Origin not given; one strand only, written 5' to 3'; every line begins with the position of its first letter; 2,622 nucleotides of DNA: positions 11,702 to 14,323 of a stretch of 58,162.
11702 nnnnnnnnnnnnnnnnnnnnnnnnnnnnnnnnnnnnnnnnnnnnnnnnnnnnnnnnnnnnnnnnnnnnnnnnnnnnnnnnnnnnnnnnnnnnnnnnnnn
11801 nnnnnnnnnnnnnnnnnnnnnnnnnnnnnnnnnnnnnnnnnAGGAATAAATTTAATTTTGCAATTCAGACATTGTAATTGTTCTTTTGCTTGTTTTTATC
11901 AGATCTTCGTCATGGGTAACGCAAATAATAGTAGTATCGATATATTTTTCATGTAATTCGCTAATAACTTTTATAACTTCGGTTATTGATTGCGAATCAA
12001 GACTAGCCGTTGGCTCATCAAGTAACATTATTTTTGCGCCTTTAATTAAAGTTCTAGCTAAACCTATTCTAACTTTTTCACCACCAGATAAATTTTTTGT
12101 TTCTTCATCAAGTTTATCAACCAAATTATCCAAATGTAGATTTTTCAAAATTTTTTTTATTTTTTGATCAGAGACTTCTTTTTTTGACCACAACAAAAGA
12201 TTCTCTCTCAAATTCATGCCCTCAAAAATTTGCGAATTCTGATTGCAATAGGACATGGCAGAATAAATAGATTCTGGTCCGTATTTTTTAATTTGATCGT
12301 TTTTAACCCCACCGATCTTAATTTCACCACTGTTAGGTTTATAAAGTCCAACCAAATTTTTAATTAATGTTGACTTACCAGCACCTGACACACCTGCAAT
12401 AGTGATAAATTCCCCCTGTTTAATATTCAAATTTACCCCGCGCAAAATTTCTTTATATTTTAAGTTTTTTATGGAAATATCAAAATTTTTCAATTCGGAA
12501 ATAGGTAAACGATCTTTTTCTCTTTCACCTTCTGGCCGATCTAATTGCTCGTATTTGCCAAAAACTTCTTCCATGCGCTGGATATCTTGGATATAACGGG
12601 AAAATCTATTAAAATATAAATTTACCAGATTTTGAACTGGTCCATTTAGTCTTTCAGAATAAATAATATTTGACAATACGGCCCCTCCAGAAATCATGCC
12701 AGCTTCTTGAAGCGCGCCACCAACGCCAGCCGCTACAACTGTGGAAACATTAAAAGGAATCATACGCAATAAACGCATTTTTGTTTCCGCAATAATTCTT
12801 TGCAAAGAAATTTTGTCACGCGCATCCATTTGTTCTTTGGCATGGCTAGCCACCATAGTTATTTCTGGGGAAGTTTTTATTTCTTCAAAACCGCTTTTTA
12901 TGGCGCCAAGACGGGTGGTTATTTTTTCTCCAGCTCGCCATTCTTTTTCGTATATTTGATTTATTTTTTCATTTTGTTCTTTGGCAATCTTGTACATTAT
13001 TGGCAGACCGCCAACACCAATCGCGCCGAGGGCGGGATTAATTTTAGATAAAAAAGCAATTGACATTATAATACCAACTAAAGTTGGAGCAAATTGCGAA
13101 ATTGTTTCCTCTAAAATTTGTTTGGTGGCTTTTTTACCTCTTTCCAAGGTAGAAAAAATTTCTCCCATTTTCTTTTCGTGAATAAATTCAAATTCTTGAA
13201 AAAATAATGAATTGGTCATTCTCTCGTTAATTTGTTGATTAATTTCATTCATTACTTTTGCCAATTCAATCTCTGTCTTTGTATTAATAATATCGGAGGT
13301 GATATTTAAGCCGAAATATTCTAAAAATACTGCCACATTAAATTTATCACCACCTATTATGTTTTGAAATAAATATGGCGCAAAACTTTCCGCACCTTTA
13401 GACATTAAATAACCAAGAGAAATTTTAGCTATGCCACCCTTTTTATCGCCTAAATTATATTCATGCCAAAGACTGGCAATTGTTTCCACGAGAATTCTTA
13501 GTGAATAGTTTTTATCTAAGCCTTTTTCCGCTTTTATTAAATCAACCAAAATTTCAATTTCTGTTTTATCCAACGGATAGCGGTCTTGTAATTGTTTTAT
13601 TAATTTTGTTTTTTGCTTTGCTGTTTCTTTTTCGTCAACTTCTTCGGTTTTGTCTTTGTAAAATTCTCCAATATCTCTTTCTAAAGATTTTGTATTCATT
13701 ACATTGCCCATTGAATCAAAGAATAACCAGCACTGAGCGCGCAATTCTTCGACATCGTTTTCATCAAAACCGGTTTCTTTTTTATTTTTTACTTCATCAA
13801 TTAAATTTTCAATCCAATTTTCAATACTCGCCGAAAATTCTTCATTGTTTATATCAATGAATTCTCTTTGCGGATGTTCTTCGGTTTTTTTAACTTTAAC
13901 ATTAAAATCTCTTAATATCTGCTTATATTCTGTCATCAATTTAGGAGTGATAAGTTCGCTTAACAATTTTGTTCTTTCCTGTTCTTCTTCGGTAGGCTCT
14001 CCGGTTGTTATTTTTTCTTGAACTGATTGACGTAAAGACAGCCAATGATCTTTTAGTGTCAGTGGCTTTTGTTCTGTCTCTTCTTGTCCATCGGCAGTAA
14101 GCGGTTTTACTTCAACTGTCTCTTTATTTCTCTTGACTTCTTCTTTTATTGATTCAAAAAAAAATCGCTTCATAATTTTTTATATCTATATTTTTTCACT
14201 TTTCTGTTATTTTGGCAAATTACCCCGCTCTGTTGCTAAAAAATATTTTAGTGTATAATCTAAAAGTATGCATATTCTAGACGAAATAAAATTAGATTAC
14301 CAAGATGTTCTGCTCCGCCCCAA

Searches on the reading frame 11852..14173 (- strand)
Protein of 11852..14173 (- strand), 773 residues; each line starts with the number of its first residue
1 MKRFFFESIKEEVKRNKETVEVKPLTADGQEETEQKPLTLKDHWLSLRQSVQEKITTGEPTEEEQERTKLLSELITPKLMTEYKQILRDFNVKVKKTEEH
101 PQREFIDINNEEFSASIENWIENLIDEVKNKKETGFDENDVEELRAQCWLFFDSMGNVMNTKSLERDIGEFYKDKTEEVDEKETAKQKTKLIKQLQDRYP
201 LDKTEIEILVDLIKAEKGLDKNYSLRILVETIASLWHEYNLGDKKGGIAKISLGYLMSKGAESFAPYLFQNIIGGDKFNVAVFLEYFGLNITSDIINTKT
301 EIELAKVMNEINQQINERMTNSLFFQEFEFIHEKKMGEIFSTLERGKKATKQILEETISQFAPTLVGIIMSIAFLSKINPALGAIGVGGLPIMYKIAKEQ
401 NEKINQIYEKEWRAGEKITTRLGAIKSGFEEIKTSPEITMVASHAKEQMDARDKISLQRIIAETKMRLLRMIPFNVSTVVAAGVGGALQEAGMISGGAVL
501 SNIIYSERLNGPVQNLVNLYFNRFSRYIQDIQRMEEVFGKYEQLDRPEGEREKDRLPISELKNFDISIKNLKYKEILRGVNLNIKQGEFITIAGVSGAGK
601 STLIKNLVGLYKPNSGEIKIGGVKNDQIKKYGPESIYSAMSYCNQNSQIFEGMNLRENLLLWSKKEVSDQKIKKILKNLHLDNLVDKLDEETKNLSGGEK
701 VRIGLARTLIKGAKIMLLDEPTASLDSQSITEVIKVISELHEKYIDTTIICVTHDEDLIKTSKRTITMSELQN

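Call 98: search_protein_families(library=pfam, proteins=[window:11852-14173:-], max_evalue=0.0001)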
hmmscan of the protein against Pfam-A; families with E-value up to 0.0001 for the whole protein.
window:11852-14173:- (773 aa): 4 families
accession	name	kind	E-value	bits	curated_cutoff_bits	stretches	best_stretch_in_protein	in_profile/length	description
PF00005.33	ABC_tran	-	2.1e-32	113.1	25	1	577-723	1-137/137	ABC transporter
PF00664.28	ABC_membrane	-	2.1e-09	37.9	28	1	280-512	41-273/274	ABC transporter transmembrane region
PF13304.12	AAA_21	-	3.4e-05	24.5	27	0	707-756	254-300/304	AAA domain, putative AbiEii toxin, Type IV TA system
PF02463.25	SMC_N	-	5.9e-05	23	40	1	588-770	25-213/220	RecF/RecN/SMC N terminal domain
